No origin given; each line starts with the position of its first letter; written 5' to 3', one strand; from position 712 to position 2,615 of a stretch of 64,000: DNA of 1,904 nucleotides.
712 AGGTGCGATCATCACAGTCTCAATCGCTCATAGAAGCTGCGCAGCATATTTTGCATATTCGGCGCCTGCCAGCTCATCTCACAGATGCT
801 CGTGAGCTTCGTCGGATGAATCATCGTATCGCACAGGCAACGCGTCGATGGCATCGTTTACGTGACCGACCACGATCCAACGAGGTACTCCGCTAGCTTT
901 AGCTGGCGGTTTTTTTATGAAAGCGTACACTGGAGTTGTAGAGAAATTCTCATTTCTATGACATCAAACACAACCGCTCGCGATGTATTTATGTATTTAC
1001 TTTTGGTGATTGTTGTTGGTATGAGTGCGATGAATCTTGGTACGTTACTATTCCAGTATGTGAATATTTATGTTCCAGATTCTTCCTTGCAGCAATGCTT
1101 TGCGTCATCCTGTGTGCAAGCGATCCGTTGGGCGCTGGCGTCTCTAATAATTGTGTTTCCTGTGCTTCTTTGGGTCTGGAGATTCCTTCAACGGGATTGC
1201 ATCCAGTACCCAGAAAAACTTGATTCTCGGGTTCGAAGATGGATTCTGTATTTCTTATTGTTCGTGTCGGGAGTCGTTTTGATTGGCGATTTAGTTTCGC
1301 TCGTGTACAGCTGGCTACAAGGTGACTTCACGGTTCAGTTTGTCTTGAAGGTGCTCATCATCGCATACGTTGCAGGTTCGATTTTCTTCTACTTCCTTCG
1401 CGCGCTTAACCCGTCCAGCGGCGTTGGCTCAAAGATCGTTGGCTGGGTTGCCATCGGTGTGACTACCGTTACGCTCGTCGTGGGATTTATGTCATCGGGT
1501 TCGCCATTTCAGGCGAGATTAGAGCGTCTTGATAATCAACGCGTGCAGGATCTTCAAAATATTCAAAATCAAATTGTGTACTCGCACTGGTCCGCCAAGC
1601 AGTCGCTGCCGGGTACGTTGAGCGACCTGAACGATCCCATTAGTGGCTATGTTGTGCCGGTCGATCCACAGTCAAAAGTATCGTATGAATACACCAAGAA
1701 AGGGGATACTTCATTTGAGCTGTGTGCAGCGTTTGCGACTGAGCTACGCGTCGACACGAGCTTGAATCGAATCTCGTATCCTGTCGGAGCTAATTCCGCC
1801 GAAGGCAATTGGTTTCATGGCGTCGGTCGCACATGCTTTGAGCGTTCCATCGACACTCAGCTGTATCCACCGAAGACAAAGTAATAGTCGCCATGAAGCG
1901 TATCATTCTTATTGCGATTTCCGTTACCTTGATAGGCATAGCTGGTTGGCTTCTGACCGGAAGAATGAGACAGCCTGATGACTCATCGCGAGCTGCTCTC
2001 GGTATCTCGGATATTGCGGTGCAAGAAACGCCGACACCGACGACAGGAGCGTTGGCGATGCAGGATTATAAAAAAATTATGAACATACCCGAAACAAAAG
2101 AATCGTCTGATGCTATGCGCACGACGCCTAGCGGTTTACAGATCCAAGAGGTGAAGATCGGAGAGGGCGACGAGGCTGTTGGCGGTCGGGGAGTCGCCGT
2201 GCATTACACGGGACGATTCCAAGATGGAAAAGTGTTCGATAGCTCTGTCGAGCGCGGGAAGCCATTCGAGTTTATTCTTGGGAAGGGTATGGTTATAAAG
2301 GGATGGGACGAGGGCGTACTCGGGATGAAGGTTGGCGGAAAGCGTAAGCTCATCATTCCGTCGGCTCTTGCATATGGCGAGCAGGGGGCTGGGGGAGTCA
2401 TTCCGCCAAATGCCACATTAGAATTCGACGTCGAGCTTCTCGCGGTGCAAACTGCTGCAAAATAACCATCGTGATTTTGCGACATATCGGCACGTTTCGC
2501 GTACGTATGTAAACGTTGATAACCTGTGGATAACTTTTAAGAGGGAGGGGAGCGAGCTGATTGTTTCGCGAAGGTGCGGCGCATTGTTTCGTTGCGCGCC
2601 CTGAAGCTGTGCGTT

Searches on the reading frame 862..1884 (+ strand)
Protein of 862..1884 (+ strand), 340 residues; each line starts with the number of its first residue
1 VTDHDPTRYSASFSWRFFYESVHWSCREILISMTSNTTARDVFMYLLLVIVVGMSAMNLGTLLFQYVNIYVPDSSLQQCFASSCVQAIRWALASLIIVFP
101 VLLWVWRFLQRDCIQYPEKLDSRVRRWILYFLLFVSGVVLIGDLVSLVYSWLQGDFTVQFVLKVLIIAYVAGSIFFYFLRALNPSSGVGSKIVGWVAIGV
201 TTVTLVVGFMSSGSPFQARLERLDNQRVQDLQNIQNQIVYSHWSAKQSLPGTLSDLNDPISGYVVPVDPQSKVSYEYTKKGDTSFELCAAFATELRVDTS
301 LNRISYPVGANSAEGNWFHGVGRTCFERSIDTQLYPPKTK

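Call 63: search_protein_families(library=pfam, proteins=[window:862-1884:+], max_evalue=0.05)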
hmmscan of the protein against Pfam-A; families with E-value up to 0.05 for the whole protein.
window:862-1884:+ (340 aa): 1 family
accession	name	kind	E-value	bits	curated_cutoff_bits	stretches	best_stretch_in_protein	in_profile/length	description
PF18920.5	DUF5671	-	9.1e-26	90.7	28.4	1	41-177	1-131/132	Domain of unknown function (DUF5671)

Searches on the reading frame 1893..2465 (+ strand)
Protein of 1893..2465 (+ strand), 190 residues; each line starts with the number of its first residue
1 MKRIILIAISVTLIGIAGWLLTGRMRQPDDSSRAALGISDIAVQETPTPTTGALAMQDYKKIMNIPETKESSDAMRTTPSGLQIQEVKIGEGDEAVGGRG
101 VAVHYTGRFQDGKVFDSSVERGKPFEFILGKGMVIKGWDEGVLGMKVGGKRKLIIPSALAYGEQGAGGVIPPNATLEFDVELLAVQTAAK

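Call 106: search_protein_families(library=pfam, proteins=[window:1893-2465:+], max_evalue=0.001)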
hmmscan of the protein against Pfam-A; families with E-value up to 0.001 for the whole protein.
window:1893-2465:+ (190 aa): 1 family
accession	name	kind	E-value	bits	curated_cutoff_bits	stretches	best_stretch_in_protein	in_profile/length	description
PF00254.34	FKBP_C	-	9.8e-38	128.8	21.1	1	95-183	5-94/94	FKBP-type peptidyl-prolyl cis-trans isomerase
